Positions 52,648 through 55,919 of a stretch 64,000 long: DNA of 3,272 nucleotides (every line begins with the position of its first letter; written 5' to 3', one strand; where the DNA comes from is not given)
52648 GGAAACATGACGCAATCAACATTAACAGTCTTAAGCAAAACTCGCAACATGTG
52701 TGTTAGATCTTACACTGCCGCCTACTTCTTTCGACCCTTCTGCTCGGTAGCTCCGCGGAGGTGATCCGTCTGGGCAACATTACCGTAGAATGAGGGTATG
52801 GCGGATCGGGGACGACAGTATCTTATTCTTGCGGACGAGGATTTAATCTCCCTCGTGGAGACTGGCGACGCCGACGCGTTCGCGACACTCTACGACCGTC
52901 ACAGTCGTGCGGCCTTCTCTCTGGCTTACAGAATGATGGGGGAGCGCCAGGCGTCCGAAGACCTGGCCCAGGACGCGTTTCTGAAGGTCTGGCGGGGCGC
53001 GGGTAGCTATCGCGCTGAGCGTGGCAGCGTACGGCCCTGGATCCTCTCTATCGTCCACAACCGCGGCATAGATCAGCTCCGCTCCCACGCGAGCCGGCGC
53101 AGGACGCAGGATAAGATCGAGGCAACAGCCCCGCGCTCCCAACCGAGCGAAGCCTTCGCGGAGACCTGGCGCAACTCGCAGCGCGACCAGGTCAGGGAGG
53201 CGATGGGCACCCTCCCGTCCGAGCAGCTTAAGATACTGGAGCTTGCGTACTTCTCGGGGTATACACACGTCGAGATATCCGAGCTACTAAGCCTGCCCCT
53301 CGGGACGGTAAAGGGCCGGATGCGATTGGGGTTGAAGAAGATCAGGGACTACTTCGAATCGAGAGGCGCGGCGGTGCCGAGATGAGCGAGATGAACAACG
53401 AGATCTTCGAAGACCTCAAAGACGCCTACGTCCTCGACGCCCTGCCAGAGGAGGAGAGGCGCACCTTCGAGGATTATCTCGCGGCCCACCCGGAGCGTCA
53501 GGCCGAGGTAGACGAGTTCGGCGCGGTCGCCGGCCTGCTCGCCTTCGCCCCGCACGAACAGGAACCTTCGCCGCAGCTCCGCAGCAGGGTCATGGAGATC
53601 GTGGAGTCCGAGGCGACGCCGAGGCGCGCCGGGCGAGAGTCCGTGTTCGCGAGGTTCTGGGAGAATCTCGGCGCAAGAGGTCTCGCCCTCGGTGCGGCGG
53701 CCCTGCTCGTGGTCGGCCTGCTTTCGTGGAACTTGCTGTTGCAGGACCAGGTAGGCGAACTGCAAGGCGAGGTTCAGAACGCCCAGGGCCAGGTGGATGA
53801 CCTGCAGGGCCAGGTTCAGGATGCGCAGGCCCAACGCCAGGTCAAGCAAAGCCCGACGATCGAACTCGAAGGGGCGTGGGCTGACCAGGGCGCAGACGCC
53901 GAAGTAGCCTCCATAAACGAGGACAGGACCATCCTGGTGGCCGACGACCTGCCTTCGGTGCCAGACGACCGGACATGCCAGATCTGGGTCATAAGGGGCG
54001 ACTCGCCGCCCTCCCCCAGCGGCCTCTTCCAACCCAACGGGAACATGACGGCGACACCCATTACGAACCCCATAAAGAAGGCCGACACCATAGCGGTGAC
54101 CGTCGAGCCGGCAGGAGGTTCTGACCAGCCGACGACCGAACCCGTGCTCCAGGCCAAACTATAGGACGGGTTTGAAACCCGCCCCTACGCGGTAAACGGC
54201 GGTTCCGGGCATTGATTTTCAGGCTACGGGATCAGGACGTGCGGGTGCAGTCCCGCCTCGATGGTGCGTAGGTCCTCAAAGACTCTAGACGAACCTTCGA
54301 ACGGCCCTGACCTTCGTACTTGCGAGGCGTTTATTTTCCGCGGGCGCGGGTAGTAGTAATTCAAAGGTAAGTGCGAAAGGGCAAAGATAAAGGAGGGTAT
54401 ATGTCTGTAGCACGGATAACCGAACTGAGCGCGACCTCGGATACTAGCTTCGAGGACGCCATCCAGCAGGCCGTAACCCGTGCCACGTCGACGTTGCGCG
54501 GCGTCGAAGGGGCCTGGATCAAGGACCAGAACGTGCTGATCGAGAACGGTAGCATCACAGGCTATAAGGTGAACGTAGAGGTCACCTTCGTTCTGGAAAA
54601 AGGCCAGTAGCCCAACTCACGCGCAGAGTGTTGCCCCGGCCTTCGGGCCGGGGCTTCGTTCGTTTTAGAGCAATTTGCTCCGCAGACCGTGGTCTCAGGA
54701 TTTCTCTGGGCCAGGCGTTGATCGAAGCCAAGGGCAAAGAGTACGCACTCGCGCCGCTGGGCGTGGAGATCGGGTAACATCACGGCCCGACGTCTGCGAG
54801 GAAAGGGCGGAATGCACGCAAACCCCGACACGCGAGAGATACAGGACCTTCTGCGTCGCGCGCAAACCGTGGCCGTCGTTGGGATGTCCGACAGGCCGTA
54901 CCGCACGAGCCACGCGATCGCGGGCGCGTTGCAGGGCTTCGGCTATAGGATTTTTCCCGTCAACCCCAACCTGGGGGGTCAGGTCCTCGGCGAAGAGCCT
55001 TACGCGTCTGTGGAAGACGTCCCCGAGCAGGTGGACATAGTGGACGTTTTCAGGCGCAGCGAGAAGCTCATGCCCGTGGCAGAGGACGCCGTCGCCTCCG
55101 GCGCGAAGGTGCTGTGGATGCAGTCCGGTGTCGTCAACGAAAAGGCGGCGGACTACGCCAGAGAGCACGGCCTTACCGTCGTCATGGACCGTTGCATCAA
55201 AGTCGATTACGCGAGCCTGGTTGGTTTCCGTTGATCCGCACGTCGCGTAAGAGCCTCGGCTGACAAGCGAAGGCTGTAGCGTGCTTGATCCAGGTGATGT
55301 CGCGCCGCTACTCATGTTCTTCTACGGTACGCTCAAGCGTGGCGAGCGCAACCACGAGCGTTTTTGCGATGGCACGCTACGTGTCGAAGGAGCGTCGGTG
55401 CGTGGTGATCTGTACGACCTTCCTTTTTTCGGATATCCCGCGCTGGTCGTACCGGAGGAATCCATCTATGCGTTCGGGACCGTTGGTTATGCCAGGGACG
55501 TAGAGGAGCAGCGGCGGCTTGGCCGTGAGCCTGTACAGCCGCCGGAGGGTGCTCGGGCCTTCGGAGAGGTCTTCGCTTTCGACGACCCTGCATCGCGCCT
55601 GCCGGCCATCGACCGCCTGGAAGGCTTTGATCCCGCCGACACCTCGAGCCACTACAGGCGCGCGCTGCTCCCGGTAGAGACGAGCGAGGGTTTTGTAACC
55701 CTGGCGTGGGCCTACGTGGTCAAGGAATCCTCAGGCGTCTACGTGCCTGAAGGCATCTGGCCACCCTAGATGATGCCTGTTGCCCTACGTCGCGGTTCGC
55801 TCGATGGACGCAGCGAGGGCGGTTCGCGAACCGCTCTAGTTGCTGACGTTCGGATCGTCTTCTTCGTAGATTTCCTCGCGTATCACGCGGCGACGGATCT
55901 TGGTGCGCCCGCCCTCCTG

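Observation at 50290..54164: Self-contained ECF regulon: SigK/RskA-like pair with matching promoters driving itself and a ferritin-ferritin-sortase operon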

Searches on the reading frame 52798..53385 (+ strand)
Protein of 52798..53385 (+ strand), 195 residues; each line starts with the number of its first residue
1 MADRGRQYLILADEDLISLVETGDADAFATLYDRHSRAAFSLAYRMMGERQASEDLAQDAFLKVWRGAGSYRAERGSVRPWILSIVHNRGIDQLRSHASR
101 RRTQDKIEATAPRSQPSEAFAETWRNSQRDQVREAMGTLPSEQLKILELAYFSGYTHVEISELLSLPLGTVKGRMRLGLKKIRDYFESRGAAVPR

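Call 4: search_protein_families(library=pfam, proteins=[window:52798-53385:+], max_evalue=0.01)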
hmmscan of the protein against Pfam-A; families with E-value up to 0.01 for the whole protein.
window:52798-53385:+ (195 aa): 4 families
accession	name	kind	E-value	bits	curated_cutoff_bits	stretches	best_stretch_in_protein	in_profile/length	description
PF04542.20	Sigma70_r2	-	3.3e-19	68.9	24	1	31-98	1-69/71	Sigma-70 region 2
PF08281.18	Sigma70_r4_2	-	4.9e-12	45.7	25.7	1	130-182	2-54/54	Sigma-70, region 4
PF04545.22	Sigma70_r4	-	3.5e-11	42.9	24.1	1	135-183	1-49/50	Sigma-70, region 4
PF07638.17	Sigma70_ECF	-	3.4e-08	34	21.1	1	15-181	6-178/185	ECF sigma factor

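Call 5: search_protein_families(library=ncbifam, proteins=[window:52798-53385:+], max_evalue=0.01)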
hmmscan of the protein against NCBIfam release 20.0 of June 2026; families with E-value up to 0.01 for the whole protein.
window:52798-53385:+ (195 aa): 92 families (the best 25 are shown)
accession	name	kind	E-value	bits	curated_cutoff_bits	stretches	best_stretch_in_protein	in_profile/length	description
NF007228.0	PRK09646.1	subfamily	4.6e-43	147.1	226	1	14-186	18-190/194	ECF RNA polymerase sigma factor SigK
NF009172.0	PRK12519.1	subfamily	1.1e-40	139.2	222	1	12-186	15-189/194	RNA polymerase sigma factor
NF010500.0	PRK13919.1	subfamily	1.5e-33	116.5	226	1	11-184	8-181/186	putative RNA polymerase sigma E protein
NF009166.1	PRK12513.1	equivalog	1.6e-31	109.5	206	1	12-187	8-187/193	RNA polymerase sigma factor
NF004113.0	PRK05602.1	equivalog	1.5e-30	106.4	208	1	12-173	31-188/211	RNA polymerase sigma factor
NF009189.0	PRK12537.1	equivalog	6.3e-29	100.8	261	1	21-184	18-179/182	RNA polymerase sigma factor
NF007227.0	PRK09645.1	subfamily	1e-28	100.4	202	1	21-191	8-175/177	sigma-70 family RNA polymerase sigma factor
NF007225.0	PRK09643.1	equivalog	1.8e-28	99.6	190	1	12-183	13-179/204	RNA polymerase sigma factor SigM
TIGR02937.1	sigma70-ECF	superfamily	5.5e-28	97.7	42.9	1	26-185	1-164/165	sigma-70 family RNA polymerase sigma factor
NF008893.0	PRK11924.2-3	equivalog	9.8e-28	96.9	331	1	20-184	15-178/181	RNA polymerase sigma factor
NF009168.0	PRK12515.1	subfamily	9.9e-28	96.9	236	1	12-190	8-183/189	RNA polymerase sigma factor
TIGR02985.1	Sig70_bacteroi1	subfamily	1.4e-27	96.9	126.4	1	27-184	2-160/162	RNA polymerase sigma-70 factor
NF009171.0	PRK12518.1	equivalog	3e-26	92.4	208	1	12-191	13-189/191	RNA polymerase sigma factor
NF009186.0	PRK12534.1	equivalog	2.6e-25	89.3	267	1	16-186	15-185/187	RNA polymerase sigma factor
NF009167.0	PRK12514.1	equivalog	9.4e-25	87.6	265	1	14-186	8-178/180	RNA polymerase sigma factor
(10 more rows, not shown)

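Call 16: find_homologous_proteins(query=window:52798-53385:+, max_evalue=1e-20)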
Query window:52798-53385:+ (195 aa): 7892 proteins with E <= 1e-20 among 8000 candidates; the best 120 are listed.
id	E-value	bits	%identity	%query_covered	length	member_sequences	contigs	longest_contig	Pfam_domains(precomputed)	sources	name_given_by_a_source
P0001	2.5e-118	410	97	100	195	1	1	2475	PF07638.18,PF04545.23,PF04542.21,PF08281.19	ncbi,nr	ncbi:MAG: sigma-70 family RNA polymerase sigma factor [Rubrobacter sp.]|nr:sigma-70 family RNA polym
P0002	4.2e-118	410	97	100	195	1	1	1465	PF07638.18,PF04545.23,PF04542.21,PF08281.19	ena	-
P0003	2.7e-117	407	97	99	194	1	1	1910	PF07638.18,PF04545.23,PF04542.21,PF08281.19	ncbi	-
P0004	3.9e-117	407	96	100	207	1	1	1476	PF07638.18,PF04545.23,PF04542.21,PF08281.19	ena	-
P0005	2.7e-116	404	96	100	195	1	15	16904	PF07638.18,PF04545.23,PF04542.21,PF08281.19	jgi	jgi:RNA polymerase sigma-70 factor (ECF subfamily)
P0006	7.4e-116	402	95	100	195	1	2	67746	PF07638.18,PF04545.23,PF04542.21,PF08281.19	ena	-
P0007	7.6e-116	402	96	99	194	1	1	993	PF07638.18,PF04545.23,PF04542.21,PF08281.19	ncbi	-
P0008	8.4e-116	402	95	100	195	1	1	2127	PF07638.18,PF04545.23,PF04542.21,PF08281.19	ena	-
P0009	8.4e-116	402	95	100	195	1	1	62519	PF07638.18,PF04545.23,PF04542.21,PF08281.19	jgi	jgi:RNA polymerase sigma-70 factor (ECF subfamily)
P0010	1.1e-115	402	95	100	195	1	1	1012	PF07638.18,PF04545.23,PF04542.21,PF08281.19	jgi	jgi:RNA polymerase sigma-70 factor (ECF subfamily)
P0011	1.2e-115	402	95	100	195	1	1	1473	PF07638.18,PF04545.23,PF04542.21,PF08281.19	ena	-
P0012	1.6e-115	401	95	100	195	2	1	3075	PF07638.18,PF04545.23,PF04542.21,PF08281.19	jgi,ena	jgi:RNA polymerase sigma-70 factor (ECF subfamily)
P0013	2.2e-115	401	95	100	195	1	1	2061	PF07638.18,PF04545.23,PF04542.21,PF08281.19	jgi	jgi:RNA polymerase sigma-70 factor, ECF subfamily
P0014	2.7e-115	401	95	100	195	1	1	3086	PF07638.18,PF04545.23,PF04542.21,PF08281.19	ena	-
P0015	2.8e-115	400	95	100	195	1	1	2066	PF07638.18,PF04545.23,PF04542.21,PF08281.19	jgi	jgi:RNA polymerase sigma-70 factor (ECF subfamily)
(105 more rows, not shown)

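Call 17: find_related_loci(query=window:52798-53385:+, collection=genome_contigs, flank=6000)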
Query window:52798-53385:+ (195 aa) in genome_contigs; peptide patterns used: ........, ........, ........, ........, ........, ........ (x = any residue, [..] = any of these).
599 stretches matched a pattern (row limit reached: there are more); 41 encode a relative of the query (tblastn E <= 1e-3); 41 distinct loci.
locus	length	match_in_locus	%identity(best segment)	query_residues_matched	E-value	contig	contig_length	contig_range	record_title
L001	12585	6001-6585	94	1-195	2e-123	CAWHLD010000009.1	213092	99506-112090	MAG: uncultured Rubrobacteraceae bacterium isolate MFD02840.bin.1.166 genome assembly, contig: contig_27529, whole genom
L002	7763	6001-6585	94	1-195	1e-122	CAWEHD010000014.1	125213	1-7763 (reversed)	MAG: uncultured Rubrobacteraceae bacterium isolate MFD04850.bin.3.554 genome assembly, contig: contig_24721, whole genom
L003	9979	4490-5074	93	1-195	3e-121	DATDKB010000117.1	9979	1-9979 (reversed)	MAG TPA_asm: Rubrobacter sp. isolate SMAG_U345 k141_1630405, whole genome shotgun sequence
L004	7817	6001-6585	92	1-195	2e-120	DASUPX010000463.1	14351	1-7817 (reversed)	MAG TPA_asm: Rubrobacter sp. isolate SMAG_U1666 k141_946061, whole genome shotgun sequence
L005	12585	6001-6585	92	1-195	6e-119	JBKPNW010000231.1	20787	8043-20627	MAG: Actinomycetota bacterium isolate GS_HAYS_MAG_00030 GS_HAYS_000003460812, whole genome shotgun sequence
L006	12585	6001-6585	91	1-195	8e-119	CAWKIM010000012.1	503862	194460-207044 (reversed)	MAG: uncultured Rubrobacteraceae bacterium isolate MFD02840.bin.1.199 genome assembly, contig: contig_6118, whole genome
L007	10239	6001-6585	91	1-195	9e-119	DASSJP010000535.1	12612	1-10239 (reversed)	MAG TPA_asm: Rubrobacter sp. isolate SMAG_U1118 k141_772848, whole genome shotgun sequence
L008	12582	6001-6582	92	1-194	3e-118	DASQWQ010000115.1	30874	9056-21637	MAG TPA_asm: Rubrobacter sp. isolate SMAG_U11017 k141_213086, whole genome shotgun sequence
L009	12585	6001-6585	91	1-195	1e-117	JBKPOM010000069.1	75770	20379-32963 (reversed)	MAG: Actinomycetota bacterium isolate GS_HAYS_MAG_00014 GS_HAYS_000001569176, whole genome shotgun sequence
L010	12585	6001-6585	90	1-195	8e-117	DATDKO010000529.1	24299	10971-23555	MAG TPA_asm: Rubrobacter sp. isolate SMAG_U360 k141_1808603, whole genome shotgun sequence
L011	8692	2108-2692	90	1-195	2e-116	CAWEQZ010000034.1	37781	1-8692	MAG: uncultured Rubrobacteraceae bacterium isolate MFD02840.bin.3.608 genome assembly, contig: contig_48336, whole genom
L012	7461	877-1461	90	1-195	5e-116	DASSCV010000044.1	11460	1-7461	MAG TPA_asm: Rubrobacter sp. isolate SMAG_U931 k141_363970, whole genome shotgun sequence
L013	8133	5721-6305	89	1-195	3e-114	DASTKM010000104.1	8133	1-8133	MAG TPA_asm: Rubrobacter sp. isolate SMAG_U2078 k141_905290, whole genome shotgun sequence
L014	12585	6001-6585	85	1-195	1e-109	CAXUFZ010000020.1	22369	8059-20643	MAG TPA_asm: uncultured Rubrobacteraceae bacterium isolate public_SRR14722327_metawrap_bin.1 genome assembly, contig: pu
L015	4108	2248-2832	82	1-195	9e-109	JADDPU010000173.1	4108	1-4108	MAG: Rubrobacter sp. isolate LC3_4 AB19_LC3_7020_length_4133_cov_149, whole genome shotgun sequence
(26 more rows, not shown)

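Call 31: search_solved_structures(query=window:52798-53385:+, max_evalue=1e-8, show_alignments=1)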
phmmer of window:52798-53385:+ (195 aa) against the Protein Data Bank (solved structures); distinct sequences matched with E-value up to 1e-8: 14.
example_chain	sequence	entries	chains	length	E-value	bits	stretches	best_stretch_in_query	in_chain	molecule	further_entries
4nqw_A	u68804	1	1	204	1.6e-24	90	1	16-185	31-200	ECF RNA polymerase sigma factor SigK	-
2q1z_A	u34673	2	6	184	3.2e-19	72.8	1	23-185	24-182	RpoE, ECF SigE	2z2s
5wuq_A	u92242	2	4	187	3.5e-16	62.9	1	17-184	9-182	ECF RNA polymerase sigma factor SigW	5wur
9m9d_F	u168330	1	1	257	1e-14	58.1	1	28-187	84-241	ECF RNA polymerase sigma factor SigE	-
9m9e_F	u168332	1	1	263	1.1e-14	58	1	28-187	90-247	ECF RNA polymerase sigma factor SigE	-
9m98_F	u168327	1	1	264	1.1e-14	58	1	28-187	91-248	ECF RNA polymerase sigma factor SigE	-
6dv9_F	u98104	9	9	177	8.2e-14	55.2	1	23-187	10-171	ECF RNA polymerase sigma factor SigL | RNA polymerase sigma factor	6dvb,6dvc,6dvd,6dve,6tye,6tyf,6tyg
6in7_B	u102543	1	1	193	2e-12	50.7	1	13-175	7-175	RNA polymerase sigma-H factor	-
8z6g_B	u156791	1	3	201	2.1e-12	50.6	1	13-176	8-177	RNA polymerase sigma factor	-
7qh5_A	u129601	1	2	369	7.1e-10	42.3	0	18-131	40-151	RNA polymerase sigma factor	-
1or7_A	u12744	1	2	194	3.5e-09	40.1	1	11-176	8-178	RNA polymerase sigma-E factor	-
6jbq_F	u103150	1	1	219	5.2e-09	39.5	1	11-176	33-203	ECF RNA polymerase sigma-E factor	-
6jcy_F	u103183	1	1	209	5.3e-09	39.5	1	42-185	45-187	ECF RNA polymerase sigma factor SigH,ECF RNA polymerase sigma factor SigE,ECF RNA polymera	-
6dxo_A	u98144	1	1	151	6.5e-09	39.2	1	15-119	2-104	RNA polymerase ECF-subfamily sigma factor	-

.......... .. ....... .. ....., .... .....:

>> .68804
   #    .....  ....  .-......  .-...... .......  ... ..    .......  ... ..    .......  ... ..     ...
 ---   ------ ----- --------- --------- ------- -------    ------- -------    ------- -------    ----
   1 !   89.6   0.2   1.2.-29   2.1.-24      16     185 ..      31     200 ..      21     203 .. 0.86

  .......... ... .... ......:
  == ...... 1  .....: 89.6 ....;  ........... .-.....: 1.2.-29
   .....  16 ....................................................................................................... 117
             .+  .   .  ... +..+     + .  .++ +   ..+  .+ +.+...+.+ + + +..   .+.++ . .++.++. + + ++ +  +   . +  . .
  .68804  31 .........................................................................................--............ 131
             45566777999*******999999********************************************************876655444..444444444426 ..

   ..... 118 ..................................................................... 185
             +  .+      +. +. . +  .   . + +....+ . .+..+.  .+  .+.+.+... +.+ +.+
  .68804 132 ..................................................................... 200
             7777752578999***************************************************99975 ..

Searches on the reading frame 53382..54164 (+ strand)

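Call 4: search_protein_families(library=pfam, proteins=[window:53382-54164:+], max_evalue=0.01)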
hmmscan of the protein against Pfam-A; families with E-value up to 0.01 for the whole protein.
window:53382-54164:+ (260 aa): 4 families
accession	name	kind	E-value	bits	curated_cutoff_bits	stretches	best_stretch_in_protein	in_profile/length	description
PF10099.14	RskA_C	-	1.5e-21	77.5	29.4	1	103-255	2-135/135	Anti-sigma-K factor rskA, C-terminal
PF22618.1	RskA_N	-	0.0011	19.6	27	1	14-41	6-33/48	Anti-sigma-K factor RskA, N-terminal domain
PF18504.6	Csm1_N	-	0.0029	18.4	26.3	1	103-155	15-67/70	Csm1 N-terminal domain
PF10039.14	DUF2275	-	0.0033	18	24.6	1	61-128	4-69/210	Predicted integral membrane protein (DUF2275)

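Call 5: search_protein_families(library=ncbifam, proteins=[window:53382-54164:+], max_evalue=0.01)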
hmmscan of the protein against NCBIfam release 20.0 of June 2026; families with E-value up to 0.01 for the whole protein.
window:53382-54164:+ (260 aa): 2 families
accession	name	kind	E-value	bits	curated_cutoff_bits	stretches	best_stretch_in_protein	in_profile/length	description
NF052375.1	antisigma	equivalog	4.5e-40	137.9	100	1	14-254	3-217/217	anti-sigma factor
NF010501.0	PRK13920.1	subfamily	1.2e-18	67.5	225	2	178-257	138-210/213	putative anti-sigmaE protein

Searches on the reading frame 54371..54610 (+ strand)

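Call 4: search_protein_families(library=pfam, proteins=[window:54371-54610:+], max_evalue=0.01)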
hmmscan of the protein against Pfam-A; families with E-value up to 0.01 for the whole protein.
window:54371-54610:+ (79 aa): 1 family
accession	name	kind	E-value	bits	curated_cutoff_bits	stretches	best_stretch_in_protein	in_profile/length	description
PF07311.17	Dodecin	-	1.1e-22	80.5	22.5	1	13-76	1-64/64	Dodecin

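Call 5: search_protein_families(library=ncbifam, proteins=[window:54371-54610:+], max_evalue=0.01)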
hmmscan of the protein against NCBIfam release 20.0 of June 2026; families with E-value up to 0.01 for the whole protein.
window:54371-54610:+ (79 aa): 2 families
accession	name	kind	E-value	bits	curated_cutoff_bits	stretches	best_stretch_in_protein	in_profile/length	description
NF043052.1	DodecBact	equivalog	8.6e-12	45.1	75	1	13-76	4-67/67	dodecin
NF041389.1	dodecin_Halo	equivalog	4.6e-11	42.8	100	1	18-76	7-65/65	dodecin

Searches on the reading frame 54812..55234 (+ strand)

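Call 4: search_protein_families(library=pfam, proteins=[window:54812-55234:+], max_evalue=0.01)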
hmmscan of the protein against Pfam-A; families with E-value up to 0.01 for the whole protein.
window:54812-55234:+ (140 aa): 2 families
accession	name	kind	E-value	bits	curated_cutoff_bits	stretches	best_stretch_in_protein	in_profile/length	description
PF13380.12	CoA_binding_2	-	6e-39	133.5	22.8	1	19-133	2-115/116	CoA binding domain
PF02629.25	CoA_binding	-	0.00025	22.2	22.3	1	18-103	4-93/97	CoA binding domain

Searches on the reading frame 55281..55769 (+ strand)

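Call 41: search_protein_families(library=pfam, proteins=[window:55281-55769:+], max_evalue=0.001)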
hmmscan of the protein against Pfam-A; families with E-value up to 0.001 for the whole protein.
window:55281-55769:+ (162 aa): 1 family
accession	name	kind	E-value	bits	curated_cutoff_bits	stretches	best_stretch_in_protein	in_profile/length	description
PF06094.17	GGACT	-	5.1e-19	69.4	22.8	2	12-69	1-60/120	Gamma-glutamyl cyclotransferase, AIG2-like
